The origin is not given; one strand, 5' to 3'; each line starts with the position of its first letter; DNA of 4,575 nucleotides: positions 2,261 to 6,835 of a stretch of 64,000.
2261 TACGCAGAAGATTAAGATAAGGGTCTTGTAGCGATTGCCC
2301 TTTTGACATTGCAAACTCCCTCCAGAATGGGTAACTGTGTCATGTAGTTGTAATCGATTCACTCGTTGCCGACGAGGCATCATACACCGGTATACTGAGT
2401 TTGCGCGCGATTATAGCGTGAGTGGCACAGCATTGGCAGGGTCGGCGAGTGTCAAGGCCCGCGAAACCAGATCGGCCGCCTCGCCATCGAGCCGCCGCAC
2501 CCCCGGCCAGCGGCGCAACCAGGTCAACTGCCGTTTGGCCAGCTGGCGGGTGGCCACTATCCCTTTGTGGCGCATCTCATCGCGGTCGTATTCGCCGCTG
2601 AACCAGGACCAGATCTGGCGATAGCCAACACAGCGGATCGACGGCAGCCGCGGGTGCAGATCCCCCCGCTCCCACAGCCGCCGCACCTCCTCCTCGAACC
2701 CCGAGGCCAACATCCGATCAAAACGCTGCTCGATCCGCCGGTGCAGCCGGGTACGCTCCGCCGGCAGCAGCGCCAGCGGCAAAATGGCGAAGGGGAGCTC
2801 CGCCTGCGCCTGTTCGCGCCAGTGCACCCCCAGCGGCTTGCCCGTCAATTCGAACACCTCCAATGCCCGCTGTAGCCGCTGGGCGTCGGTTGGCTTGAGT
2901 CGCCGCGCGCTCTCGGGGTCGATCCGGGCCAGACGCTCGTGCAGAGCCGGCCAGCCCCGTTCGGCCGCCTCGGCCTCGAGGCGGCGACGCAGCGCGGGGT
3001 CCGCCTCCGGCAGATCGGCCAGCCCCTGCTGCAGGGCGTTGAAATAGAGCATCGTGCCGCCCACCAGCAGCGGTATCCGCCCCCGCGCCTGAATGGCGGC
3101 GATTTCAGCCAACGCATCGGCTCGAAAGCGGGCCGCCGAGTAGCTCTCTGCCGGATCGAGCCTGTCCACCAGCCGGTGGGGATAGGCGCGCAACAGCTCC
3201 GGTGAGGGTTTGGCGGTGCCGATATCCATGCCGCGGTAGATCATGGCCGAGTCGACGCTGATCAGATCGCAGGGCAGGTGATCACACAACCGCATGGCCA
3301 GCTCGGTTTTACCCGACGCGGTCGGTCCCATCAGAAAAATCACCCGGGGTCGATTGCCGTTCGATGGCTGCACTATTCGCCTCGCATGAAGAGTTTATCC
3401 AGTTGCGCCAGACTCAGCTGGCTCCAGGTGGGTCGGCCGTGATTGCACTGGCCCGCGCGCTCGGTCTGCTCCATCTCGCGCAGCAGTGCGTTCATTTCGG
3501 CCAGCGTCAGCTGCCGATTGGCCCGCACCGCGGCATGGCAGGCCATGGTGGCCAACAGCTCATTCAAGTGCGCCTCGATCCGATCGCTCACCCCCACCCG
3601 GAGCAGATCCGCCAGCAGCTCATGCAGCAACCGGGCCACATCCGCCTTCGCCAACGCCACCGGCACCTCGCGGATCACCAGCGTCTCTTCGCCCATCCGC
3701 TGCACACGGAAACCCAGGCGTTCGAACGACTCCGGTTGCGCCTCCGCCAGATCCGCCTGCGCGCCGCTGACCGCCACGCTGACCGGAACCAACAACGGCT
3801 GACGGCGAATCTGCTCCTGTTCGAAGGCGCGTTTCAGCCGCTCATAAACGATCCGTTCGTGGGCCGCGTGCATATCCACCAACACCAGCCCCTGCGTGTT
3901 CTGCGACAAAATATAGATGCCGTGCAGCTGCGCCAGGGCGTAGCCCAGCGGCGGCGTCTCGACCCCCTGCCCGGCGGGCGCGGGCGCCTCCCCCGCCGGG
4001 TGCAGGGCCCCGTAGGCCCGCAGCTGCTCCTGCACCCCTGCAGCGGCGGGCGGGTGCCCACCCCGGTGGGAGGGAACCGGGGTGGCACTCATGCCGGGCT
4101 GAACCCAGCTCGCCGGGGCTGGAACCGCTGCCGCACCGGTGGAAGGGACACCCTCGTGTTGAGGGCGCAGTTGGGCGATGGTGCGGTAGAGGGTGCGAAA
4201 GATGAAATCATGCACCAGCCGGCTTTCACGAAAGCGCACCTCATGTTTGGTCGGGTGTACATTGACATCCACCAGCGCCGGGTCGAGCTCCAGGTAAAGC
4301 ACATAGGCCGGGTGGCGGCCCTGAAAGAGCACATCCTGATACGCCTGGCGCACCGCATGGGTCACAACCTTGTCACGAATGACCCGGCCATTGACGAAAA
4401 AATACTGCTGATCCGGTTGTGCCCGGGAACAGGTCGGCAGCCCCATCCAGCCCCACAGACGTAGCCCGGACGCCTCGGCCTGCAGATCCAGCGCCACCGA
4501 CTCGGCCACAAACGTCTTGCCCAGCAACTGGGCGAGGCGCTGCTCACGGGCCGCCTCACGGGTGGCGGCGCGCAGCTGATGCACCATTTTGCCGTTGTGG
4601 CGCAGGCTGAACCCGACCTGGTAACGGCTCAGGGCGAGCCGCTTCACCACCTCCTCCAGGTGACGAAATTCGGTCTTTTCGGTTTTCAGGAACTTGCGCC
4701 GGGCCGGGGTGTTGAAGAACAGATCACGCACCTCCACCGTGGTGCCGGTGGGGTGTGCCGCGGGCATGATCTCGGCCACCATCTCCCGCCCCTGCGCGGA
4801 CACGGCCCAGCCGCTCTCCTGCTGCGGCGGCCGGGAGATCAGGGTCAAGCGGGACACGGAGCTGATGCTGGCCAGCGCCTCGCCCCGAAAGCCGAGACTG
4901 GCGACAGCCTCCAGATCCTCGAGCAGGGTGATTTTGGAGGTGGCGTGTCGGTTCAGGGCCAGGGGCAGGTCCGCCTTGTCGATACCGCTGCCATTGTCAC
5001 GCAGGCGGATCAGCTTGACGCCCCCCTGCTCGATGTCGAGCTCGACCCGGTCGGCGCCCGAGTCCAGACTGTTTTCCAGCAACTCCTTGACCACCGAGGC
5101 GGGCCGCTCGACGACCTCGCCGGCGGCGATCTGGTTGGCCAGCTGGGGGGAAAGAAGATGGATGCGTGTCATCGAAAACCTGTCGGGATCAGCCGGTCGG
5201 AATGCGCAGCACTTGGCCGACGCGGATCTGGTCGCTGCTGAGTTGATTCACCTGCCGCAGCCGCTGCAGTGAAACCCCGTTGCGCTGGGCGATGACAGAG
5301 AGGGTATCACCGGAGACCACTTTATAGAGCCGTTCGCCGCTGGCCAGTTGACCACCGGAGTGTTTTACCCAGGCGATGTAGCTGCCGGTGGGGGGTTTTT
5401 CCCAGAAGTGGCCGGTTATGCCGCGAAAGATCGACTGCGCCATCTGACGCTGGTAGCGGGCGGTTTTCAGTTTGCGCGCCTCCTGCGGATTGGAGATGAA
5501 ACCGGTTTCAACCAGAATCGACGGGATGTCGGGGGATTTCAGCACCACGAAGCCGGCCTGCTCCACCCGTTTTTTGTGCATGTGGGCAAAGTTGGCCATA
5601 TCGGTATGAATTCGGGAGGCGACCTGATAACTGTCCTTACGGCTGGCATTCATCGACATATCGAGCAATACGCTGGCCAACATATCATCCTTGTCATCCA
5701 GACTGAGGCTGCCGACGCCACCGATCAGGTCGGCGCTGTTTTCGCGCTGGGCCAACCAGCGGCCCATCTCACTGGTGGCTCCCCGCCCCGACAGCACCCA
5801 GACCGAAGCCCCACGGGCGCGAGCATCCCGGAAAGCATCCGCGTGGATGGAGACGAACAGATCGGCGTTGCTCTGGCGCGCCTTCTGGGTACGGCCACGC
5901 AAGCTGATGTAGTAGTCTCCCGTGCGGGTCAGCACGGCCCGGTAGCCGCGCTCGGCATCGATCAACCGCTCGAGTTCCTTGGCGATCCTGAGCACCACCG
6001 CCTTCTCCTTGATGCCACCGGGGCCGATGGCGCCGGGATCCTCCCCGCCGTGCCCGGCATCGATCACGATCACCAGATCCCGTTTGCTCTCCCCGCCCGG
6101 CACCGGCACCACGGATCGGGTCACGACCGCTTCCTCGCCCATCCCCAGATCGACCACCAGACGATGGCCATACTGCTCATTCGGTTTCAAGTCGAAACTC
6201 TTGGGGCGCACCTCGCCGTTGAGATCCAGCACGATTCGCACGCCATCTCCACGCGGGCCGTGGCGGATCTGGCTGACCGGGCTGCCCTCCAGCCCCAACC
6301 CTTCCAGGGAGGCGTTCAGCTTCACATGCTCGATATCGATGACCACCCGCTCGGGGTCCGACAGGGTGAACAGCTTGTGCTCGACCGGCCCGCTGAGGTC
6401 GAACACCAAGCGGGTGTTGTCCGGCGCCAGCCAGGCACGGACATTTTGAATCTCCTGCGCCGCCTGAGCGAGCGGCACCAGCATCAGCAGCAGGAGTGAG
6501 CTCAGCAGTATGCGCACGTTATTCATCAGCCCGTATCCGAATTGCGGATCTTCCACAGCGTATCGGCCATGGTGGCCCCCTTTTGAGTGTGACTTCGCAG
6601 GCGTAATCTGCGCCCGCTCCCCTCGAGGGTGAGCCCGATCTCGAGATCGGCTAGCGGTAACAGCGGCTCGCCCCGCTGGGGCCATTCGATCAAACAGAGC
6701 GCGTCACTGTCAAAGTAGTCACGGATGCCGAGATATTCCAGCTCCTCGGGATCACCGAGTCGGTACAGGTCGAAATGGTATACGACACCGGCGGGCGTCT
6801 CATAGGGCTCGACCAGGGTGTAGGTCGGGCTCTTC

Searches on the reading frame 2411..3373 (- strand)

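Call 11: search_protein_families(library=pfam, proteins=[window:2411-3373:-])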
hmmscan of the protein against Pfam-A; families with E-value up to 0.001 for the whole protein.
window:2411-3373:- (320 aa): 4 families
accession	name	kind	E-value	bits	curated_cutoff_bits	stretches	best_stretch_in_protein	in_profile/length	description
PF01715.23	IPPT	-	1.4e-87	293.8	23.6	1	45-288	2-242/243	IPP transferase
PF13671.12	AAA_33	-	4.4e-07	30.7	27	1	11-115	1-86/143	AAA domain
PF13191.12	AAA_16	-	9.1e-05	23.5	32.6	0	4-131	19-115/167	AAA ATPase domain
PF01745.22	IPT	-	0.00012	22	20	0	11-62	3-54/233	Isopentenyl transferase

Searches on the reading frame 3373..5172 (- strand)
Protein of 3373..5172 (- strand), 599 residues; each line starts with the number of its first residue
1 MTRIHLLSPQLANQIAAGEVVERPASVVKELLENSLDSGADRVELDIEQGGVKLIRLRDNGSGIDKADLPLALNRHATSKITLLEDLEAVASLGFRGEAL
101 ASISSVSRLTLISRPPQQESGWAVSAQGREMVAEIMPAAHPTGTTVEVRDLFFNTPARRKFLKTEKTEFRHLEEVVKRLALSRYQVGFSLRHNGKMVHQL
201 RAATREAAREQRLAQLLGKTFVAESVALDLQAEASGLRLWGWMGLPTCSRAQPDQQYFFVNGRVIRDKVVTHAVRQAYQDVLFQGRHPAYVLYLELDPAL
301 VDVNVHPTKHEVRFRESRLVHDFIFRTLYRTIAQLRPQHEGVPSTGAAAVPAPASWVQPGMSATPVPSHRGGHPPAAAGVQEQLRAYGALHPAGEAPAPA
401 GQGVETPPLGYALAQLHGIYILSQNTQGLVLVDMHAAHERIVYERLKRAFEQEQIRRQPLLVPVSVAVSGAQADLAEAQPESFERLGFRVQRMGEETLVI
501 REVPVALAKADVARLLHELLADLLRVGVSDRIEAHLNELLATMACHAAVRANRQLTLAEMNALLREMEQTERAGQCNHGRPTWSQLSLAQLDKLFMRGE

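Call 11: search_protein_families(library=pfam, proteins=[window:3373-5172:-])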
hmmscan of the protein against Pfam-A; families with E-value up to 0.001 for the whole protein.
window:3373-5172:- (599 aa): 4 families
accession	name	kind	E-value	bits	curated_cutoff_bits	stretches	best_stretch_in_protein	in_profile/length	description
PF08676.16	MutL_C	-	6.9e-48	162.4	25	1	413-555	1-142/142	MutL C terminal dimerisation domain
PF01119.25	DNA_mis_repair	-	2.9e-39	133.8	26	1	214-331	2-117/119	DNA mismatch repair protein, C-terminal domain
PF13589.12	HATPase_c_3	-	7.5e-11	42.6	25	1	25-120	4-99/137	Histidine kinase-, DNA gyrase B-, and HSP90-like ATPase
PF02518.31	HATPase_c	-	3e-06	28.1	26.4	1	22-78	4-63/111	Histidine kinase-, DNA gyrase B-, and HSP90-like ATPase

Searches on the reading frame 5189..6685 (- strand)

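Call 11: search_protein_families(library=pfam, proteins=[window:5189-6685:-])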
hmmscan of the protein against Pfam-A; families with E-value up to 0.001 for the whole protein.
window:5189-6685:- (498 aa): 4 families
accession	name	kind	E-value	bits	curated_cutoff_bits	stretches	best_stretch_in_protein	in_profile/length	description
PF01520.23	Amidase_3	-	2.4e-51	174.7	27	1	206-424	1-173/174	N-acetylmuramoyl-L-alanine amidase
PF11741.13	AMIN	-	1.8e-19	70.1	20.5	1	81-180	1-101/101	AMIN domain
PF01476.26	LysM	-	5.9e-16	58.6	20.9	1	454-496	1-43/43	LysM domain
PF23473.1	LysM3_LYK4_5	-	0.00067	20.1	29.3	0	454-487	5-38/48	LYK4/5 LysM3 domain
